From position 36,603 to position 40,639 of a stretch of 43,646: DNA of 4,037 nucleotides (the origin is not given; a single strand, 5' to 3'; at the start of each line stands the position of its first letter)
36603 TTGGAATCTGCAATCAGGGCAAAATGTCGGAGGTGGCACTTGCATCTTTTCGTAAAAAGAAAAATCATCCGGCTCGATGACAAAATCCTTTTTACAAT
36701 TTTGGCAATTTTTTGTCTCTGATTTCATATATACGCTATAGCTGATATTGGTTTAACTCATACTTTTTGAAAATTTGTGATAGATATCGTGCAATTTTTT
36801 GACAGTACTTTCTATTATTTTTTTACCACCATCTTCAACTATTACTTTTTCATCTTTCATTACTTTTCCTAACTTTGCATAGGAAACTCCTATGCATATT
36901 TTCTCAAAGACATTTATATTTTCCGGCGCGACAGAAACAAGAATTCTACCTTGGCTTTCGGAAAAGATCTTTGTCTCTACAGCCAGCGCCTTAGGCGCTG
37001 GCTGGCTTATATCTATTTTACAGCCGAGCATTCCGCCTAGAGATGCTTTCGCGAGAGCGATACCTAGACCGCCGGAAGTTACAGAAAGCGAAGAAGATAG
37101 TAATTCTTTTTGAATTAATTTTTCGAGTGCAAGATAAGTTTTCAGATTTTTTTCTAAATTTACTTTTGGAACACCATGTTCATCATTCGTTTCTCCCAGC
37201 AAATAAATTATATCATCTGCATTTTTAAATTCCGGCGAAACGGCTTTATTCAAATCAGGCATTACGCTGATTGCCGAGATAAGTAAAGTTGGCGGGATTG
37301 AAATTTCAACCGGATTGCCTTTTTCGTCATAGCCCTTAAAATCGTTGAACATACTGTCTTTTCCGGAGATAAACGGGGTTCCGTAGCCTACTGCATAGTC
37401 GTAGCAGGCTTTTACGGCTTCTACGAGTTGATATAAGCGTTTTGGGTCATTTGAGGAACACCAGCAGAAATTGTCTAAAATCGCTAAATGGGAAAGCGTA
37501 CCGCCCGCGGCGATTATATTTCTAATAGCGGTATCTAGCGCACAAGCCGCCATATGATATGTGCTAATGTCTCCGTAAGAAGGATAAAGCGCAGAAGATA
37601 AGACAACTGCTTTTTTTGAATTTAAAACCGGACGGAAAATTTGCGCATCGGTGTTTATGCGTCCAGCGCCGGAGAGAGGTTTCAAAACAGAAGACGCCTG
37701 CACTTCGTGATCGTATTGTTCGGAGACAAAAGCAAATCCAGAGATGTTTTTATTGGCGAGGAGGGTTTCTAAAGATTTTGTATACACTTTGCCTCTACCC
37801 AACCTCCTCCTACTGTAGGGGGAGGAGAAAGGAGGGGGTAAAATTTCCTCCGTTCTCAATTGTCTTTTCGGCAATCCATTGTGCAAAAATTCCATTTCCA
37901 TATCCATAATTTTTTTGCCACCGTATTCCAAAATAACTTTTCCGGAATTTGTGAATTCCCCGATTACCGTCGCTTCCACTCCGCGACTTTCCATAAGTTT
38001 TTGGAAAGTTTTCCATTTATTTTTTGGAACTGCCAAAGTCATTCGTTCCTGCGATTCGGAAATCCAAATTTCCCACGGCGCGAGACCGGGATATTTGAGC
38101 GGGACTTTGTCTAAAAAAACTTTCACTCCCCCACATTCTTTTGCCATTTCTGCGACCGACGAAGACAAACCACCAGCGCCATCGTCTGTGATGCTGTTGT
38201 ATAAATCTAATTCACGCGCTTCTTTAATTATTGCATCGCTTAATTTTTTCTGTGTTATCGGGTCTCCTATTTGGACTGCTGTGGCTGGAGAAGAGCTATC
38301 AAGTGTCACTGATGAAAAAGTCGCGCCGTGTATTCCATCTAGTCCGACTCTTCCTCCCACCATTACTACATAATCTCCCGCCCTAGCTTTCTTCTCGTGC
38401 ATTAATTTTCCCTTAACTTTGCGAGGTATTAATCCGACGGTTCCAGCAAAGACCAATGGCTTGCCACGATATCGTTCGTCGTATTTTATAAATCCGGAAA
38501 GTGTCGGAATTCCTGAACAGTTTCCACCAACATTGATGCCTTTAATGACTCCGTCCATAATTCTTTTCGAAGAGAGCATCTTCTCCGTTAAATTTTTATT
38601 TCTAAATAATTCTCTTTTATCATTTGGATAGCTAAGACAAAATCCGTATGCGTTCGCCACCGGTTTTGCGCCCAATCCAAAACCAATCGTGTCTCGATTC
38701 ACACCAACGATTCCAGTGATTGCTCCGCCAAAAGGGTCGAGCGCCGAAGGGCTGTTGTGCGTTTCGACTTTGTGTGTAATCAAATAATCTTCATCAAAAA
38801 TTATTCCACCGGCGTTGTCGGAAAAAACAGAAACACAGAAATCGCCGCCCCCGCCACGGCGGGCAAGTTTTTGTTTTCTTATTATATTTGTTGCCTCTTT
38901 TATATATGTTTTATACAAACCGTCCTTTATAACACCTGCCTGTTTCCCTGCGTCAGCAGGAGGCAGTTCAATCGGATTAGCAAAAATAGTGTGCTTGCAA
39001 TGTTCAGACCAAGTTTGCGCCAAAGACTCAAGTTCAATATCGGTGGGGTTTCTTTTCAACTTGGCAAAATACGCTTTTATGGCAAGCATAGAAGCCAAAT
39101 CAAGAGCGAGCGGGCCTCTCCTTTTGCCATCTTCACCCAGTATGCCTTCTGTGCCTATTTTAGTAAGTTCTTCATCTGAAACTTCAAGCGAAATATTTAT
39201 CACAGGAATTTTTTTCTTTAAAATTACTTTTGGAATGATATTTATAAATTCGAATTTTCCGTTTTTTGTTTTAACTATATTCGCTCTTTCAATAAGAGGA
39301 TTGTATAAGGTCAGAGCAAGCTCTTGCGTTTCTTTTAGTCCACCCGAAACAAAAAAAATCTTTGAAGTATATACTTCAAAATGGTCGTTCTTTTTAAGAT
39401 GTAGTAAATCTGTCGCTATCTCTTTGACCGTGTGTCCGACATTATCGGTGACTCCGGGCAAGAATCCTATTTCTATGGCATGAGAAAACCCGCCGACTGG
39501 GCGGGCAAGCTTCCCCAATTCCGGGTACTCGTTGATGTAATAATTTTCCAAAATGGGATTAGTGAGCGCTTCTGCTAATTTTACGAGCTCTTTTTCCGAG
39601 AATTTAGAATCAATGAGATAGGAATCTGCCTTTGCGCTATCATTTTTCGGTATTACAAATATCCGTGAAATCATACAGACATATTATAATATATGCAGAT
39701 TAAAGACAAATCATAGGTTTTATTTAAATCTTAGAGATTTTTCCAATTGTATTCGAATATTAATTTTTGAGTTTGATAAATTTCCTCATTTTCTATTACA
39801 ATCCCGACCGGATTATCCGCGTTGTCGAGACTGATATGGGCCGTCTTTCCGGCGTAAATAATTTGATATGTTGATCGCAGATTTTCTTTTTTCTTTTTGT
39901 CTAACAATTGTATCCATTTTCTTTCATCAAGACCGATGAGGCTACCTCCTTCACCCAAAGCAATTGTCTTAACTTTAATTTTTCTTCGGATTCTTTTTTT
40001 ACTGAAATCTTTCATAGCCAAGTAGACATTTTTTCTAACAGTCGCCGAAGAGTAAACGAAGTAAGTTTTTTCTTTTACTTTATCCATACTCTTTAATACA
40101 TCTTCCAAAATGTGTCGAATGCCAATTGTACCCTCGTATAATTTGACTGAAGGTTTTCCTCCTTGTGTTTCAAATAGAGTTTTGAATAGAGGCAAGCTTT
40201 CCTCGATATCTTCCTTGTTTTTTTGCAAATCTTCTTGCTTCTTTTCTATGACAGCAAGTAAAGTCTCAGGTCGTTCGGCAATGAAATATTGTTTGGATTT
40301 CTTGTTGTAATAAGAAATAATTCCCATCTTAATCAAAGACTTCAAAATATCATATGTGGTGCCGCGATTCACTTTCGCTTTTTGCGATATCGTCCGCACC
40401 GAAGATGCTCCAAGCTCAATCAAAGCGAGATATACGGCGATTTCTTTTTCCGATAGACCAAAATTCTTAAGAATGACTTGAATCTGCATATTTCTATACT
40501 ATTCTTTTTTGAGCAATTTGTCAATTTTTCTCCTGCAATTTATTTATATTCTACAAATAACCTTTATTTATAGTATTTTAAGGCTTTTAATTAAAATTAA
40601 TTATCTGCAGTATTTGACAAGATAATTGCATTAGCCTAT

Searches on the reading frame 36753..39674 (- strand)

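Call 99: search_protein_families(library=pfam, proteins=[window:36753-39674:-], max_evalue=0.00001)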
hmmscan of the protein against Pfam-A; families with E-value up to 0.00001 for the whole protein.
window:36753-39674:- (973 aa): 3 families
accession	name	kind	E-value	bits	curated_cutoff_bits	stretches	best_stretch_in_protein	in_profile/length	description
PF02769.27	AIRS_C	-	5.5e-40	137.5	23.1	2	431-583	1-154/156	AIR synthase related protein, C-terminal domain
PF00586.29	AIRS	-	9.3e-18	65.1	24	1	286-416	2-112/112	AIR synthase related protein, N-terminal domain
PF18072.6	FGAR-AT_linker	-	3.4e-15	56.7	26.6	1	184-228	5-49/50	Formylglycinamide ribonucleotide amidotransferase linker domain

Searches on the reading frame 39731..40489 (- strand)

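Call 99: search_protein_families(library=pfam, proteins=[window:39731-40489:-], max_evalue=0.00001)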
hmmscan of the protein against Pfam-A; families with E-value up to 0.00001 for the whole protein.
window:39731-40489:- (252 aa): 1 family
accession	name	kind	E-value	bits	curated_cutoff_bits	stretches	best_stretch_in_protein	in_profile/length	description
PF01978.25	TrmB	-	4.5e-15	55.7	25.6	1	7-69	1-63/68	Sugar-specific transcriptional regulator TrmB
